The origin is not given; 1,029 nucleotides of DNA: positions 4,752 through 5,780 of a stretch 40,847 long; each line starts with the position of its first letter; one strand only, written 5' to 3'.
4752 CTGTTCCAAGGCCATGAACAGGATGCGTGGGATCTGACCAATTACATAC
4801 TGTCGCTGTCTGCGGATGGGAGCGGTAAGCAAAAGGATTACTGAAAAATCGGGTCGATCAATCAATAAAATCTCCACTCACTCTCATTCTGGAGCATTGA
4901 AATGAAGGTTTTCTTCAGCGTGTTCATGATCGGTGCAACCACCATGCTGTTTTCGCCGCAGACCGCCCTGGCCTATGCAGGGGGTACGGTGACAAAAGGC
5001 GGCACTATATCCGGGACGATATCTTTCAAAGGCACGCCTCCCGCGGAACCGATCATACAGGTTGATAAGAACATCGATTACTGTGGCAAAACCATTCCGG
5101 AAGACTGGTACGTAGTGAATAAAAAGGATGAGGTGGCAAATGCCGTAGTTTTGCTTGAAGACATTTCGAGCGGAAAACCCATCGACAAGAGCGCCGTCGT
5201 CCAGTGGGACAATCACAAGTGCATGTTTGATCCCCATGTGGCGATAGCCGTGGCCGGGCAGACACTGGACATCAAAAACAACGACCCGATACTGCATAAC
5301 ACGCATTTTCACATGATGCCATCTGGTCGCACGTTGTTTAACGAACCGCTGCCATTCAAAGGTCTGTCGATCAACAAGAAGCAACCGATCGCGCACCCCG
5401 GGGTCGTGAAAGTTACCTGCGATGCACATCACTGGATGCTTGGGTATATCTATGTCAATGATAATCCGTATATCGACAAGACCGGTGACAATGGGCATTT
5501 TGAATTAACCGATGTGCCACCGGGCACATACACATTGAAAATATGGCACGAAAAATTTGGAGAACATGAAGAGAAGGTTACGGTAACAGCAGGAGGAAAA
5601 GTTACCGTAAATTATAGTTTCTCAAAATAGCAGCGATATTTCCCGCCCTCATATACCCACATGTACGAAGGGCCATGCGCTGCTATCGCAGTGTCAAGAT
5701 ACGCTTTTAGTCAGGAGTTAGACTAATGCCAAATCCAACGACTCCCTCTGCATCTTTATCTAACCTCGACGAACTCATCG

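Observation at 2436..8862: cyc2 - dihaem c - cupredoxin - ccoN - ccoO/P operon: a rus-operon-like outer-membrane-to-O2 chain built on a C-family oxidase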

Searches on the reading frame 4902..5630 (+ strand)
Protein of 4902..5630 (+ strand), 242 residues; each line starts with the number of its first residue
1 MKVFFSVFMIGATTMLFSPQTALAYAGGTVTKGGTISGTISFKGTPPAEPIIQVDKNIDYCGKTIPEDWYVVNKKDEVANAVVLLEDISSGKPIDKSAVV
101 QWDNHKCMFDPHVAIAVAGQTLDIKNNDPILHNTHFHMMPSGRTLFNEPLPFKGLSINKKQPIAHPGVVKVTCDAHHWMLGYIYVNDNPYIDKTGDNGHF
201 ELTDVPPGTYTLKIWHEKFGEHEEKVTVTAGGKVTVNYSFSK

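Call 3: search_protein_families(library=pfam, proteins=[window:4902-5630:+], max_evalue=0.01)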
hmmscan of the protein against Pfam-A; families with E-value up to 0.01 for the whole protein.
window:4902-5630:+ (242 aa): 5 families
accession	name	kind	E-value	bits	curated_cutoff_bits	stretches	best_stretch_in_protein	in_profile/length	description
PF13620.12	CarboxypepD_reg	-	5.3e-09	36.8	32.3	1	193-237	33-78/82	Carboxypeptidase regulatory-like domain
PF14686.12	fn3_3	-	1.1e-07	31.9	24.4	1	189-235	26-74/75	Polysaccharide lyase family 4, domain II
PF13715.12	CarbopepD_reg_2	-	2.4e-05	24.7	32.2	1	193-239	29-75/88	CarboxypepD_reg-like domain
PF08308.17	PEGA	-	3.7e-05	24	20.8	1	200-241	27-68/71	PEGA domain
PF09430.16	EMC7_beta-sandw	-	0.00064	20.3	26.6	1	183-234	12-65/122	ER membrane protein complex subunit 7, beta-sandwich domain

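Call 4: search_protein_families(library=ncbifam, proteins=[window:4902-5630:+], max_evalue=0.01)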
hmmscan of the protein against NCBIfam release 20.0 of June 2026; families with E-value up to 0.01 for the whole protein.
window:4902-5630:+ (242 aa): 1 family
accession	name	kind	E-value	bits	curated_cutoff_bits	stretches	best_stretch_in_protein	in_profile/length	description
NF052345.1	S_layer_anammox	exception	0.0036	14.7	1400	1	188-240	1338-1391/1596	Kustd1514 family S-layer glycoprotein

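Call 22: search_solved_structures(query=window:4902-5630:+, max_evalue=10, show_alignments=3)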
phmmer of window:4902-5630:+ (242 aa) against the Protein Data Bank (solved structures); distinct sequences matched with E-value up to 10: 10.
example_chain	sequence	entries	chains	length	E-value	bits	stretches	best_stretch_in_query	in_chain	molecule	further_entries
4u3s_B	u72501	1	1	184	0.002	20.7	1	194-235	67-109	Cellulosomal scaffoldin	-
4wi0_B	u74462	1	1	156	0.017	17.7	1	194-235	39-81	Cellulosomal scaffoldin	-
1nkg_A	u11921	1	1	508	0.15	14.6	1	177-240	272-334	Rhamnogalacturonase B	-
2xhn_A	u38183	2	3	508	0.15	14.6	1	177-240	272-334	RHAMNOGALACTURONASE B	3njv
3njx_A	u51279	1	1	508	0.15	14.6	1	177-240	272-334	Rhamnogalacturonase B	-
2ux6_A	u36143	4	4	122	0.2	14.2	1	118-189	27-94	PSEUDOAZURIN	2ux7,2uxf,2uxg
3qec_A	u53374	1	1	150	0.91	12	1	194-236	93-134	Putative carbohydrate binding protein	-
7uwt_A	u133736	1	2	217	1.4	11.5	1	174-227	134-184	Dihydropteridine reductase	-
6czp_A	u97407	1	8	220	1.4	11.4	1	174-227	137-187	Oxygen-insensitive NAD(P)H nitroreductase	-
1xpn_A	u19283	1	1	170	2.7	10.5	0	194-236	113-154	hypothetical protein PA1324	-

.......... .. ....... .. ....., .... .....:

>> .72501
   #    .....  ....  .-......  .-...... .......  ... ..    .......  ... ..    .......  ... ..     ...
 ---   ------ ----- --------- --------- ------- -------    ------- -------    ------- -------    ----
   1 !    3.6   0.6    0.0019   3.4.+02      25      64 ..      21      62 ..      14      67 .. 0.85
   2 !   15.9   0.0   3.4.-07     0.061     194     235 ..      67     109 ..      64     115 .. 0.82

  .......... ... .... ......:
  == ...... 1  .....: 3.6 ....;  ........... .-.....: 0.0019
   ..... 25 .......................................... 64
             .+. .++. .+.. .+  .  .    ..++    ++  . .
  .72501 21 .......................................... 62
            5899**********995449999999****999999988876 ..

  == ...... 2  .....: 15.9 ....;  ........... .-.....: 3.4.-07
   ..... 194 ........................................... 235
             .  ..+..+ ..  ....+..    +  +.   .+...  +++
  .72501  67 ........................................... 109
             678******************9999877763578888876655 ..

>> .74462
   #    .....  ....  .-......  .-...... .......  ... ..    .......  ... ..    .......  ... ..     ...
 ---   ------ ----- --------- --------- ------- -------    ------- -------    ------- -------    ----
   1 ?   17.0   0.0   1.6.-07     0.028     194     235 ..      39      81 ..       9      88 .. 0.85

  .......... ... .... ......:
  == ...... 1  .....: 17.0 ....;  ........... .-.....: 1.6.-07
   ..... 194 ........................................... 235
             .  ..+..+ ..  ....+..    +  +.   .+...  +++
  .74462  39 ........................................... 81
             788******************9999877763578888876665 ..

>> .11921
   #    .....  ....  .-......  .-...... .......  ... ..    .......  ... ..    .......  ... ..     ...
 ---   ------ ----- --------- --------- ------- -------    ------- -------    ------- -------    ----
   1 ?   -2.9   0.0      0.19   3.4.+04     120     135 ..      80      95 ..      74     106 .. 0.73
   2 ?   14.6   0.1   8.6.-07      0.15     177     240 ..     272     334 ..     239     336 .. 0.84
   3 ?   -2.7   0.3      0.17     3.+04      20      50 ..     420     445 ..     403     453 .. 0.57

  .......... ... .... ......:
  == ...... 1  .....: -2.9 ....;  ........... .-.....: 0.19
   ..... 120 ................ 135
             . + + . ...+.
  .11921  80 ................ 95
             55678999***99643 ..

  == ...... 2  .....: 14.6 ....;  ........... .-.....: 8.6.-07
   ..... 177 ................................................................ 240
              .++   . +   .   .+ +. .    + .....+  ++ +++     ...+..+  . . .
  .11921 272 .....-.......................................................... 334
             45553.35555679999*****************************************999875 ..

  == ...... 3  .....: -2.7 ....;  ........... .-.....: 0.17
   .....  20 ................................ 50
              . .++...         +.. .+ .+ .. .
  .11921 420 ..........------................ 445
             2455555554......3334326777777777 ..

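Call 51: find_homologous_proteins(query=window:4902-5630:+)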
Query window:4902-5630:+ (242 aa): 288 proteins with E <= 0.001 among 1444 candidates; the best 120 are listed.
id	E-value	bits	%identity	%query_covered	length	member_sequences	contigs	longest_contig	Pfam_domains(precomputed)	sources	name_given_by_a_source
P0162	3.6e-165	565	100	100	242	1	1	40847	PF14686.13,PF13620.13,PF22904.4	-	-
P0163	4.3e-98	346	63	91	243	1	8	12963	PF13715.13,PF14686.13,PF13620.13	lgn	-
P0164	2.6e-74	268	53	96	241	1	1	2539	PF14686.13,PF13620.13,PF22904.4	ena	-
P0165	6.1e-72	260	52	94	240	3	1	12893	PF14686.13,PF13620.13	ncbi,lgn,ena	-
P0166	2.2e-71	258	53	90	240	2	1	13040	PF14686.13,PF13620.13,PF22904.4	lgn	-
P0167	1.4e-69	252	48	100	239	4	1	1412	PF14686.13,PF13620.13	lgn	-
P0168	9.8e-69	250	48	100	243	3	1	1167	PF14686.13,PF13620.13,PF09430.17,PF22904.4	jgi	-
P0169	2.4e-68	248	47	99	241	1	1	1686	PF14686.13,PF13620.13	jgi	-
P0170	8.8e-68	246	46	100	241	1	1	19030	PF14686.13,PF13620.13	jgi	-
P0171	3.9e-67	244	47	99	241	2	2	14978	PF14686.13,PF13620.13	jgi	jgi:plastocyanin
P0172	8.3e-66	240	48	97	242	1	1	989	PF14686.13,PF13620.13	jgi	jgi:plastocyanin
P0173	1.5e-65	239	49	91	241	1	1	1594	PF13715.13,PF14686.13,PF13620.13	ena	-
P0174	1.6e-64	236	48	96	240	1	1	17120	PF14686.13,PF13620.13,PF22904.4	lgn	-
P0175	3.2e-62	228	46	97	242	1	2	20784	PF14686.13,PF13620.13,PF22904.4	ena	-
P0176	5.5e-62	227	45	96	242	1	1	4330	PF14686.13,PF13620.13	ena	-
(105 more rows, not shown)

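Call 54: find_encoding_contigs(protein=P0163, flank=10000, max_places=3)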
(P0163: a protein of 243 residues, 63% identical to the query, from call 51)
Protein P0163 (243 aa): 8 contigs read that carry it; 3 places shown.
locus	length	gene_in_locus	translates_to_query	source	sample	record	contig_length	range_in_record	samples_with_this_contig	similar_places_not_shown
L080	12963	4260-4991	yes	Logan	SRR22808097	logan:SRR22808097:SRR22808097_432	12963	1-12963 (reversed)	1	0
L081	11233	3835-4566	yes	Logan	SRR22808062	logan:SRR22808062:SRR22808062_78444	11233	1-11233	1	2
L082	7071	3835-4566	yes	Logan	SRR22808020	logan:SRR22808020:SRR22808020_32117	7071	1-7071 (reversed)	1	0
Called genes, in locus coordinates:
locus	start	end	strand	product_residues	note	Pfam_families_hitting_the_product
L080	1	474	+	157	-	?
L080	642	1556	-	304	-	PF00165:HTH_AraC (weak), PF12833:HTH_18, PF00165:HTH_AraC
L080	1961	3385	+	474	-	-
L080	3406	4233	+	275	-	PF13442:Cytochrome_CBB3, PF00034:Cytochrom_C, PF13442:Cytochrome_CBB3, PF00034:Cytochrom_C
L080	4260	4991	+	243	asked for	PF14686:fn3_3, PF13620:CarboxypepD_reg, PF13715:CarbopepD_reg_2 (weak)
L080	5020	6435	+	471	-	PF00115:COX1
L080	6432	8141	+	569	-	PF02433:FixO, PF00034:Cytochrom_C (weak), PF13442:Cytochrome_CBB3 (weak), PF00034:Cytochrom_C, PF13442:Cytochrome_CBB3 (weak)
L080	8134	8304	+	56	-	-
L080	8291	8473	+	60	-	-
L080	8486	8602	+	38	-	-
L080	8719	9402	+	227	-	PF13386:DsbD_2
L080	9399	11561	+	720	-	PF00122:E1-E2_ATPase, PF00702:Hydrolase, PF08282:Hydrolase_3 (faint)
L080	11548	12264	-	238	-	-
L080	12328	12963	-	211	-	?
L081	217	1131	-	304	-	PF00165:HTH_AraC (weak), PF12833:HTH_18, PF00165:HTH_AraC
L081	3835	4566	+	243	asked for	PF14686:fn3_3, PF13620:CarboxypepD_reg, PF13715:CarbopepD_reg_2 (weak)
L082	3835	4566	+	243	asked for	PF14686:fn3_3, PF13620:CarboxypepD_reg, PF13715:CarbopepD_reg_2 (weak)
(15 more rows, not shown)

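Call 62: predict_structure(alignment_id=A2)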
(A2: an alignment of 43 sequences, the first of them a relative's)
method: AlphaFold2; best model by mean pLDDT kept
length: 242 residues; sequences in the alignment: 43
mean_pLDDT: 92.9   pTM: 0.87
mean pLDDT of the five models: 92.9, 92.5, 92.3, 92.0, 92.0
residues with pLDDT >= 90: 217; 70-90: 3; 50-70: 19; < 50: 3
segments of 3 or more residues with pLDDT < 50: 1-3
pLDDT, mean of each block of 10 residues (from residue 1): 49 56 88 98 95 96 95 97 97 97 96 98 97 97 96 95 96 97 98 98 98 98 98 98 88
secondary structure, 60 per line:
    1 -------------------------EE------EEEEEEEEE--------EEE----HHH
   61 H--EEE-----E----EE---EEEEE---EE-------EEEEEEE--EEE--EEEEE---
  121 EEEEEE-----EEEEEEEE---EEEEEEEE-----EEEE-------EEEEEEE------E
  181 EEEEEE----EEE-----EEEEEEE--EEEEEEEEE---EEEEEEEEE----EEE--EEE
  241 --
elements in order: E34-42 E51-53 H58-61 E64-66 E82-86 E99-105 E108-110 E113-117 E121-126 E132-139 E143-150 E156-159 E167-173 E180-186 E191-193 E199-205 E208-216 E220-228 E233-235 E238-240

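Call 68: fold_search(model_id=the predicted structure, library=pdb)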
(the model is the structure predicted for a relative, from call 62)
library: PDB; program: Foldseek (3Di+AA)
matches with E <= 10: 1531; with E <= 0.001: 137
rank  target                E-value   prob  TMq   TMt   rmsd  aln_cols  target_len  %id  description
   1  4p5r                  3.4e-06  1.00  0.32  0.69   8.8       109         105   19  Structure of oxidized W45Y mutant of amicyanin (released 2014-04-23)
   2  2gb2                  4.0e-06  1.00  0.32  0.69   8.8       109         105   19  The P52G mutant of amicyanin in the Cu(II) state. (released 2006-08-01)
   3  1sf3                  5.3e-06  1.00  0.31  0.68   9.0       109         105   20  Structure of the reduced form of the P94A mutant of amicyanin (released 2004-07-27)
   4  2idq                  5.3e-06  1.00  0.32  0.68   8.9       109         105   18  Structure of M98A mutant of amicyanin, Cu(II) (released 2007-03-13)
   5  1sfd_A                6.0e-06  1.00  0.27  0.58   9.8       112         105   20  oxidized form of amicyanin mutant P94F (released 2004-07-27)
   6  5u7n_G                9.0e-06  1.00  0.31  0.63   2.8        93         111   20  CRYSTAL STRUCTURE OF A CHIMERIC CUA DOMAIN (SUBUNIT II) OF CYTOCHROME BA3 FROM THERMUS THERMOPHILUS WITH THE AMICYANIN (released 2017-11-22)
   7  5u7n_B                1.2e-05  1.00  0.31  0.60   2.8        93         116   20  CRYSTAL STRUCTURE OF A CHIMERIC CUA DOMAIN (SUBUNIT II) OF CYTOCHROME BA3 FROM THERMUS THERMOPHILUS WITH THE AMICYANIN (released 2017-11-22)
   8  6hbe_C                1.3e-05  1.00  0.32  0.19   3.2       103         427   18  Cu-containing nitrite reductase (NirK) from Thermus scotoductus SA-01 (released 2019-01-23)
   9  2qdv                  1.3e-05  1.00  0.26  0.57   9.9       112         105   20  Structure of the Cu(II) form of the M51A mutant of amicyanin (released 2007-12-11)
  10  5fc9_A                1.4e-05  1.00  0.31  0.74   3.0        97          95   24  Novel Purple Cupredoxin from Nitrosopumilus maritimus (released 2016-05-11)
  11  1paz                  1.5e-05  1.00  0.28  0.52   4.4       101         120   24  REFINEMENT OF THE STRUCTURE OF PSEUDOAZURIN FROM ALCALIGENES FAECALIS S-6 AT 1.55 ANGSTROMS RESOLUTION (released 1988-10-09)
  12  5u7n_F                1.6e-05  1.00  0.31  0.64   2.8        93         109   20  CRYSTAL STRUCTURE OF A CHIMERIC CUA DOMAIN (SUBUNIT II) OF CYTOCHROME BA3 FROM THERMUS THERMOPHILUS WITH THE AMICYANIN (released 2017-11-22)
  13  2ux6                  1.7e-05  1.00  0.28  0.50   4.4        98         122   24  Pseudoazurin with engineered amicyanin ligand loop, oxidized form, pH 7.5 (released 2007-08-21)
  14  6hbe_A                1.9e-05  1.00  0.33  0.19   2.3       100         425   20  Cu-containing nitrite reductase (NirK) from Thermus scotoductus SA-01 (released 2019-01-23)
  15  4hcf_B                1.9e-05  1.00  0.31  0.72   5.8       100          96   21  Crystal Structure of Uncharacterized Cupredoxin-like Domain Protein Cupredoxin_1 with Copper Bound from Bacillus anthr (released 2012-10-17)
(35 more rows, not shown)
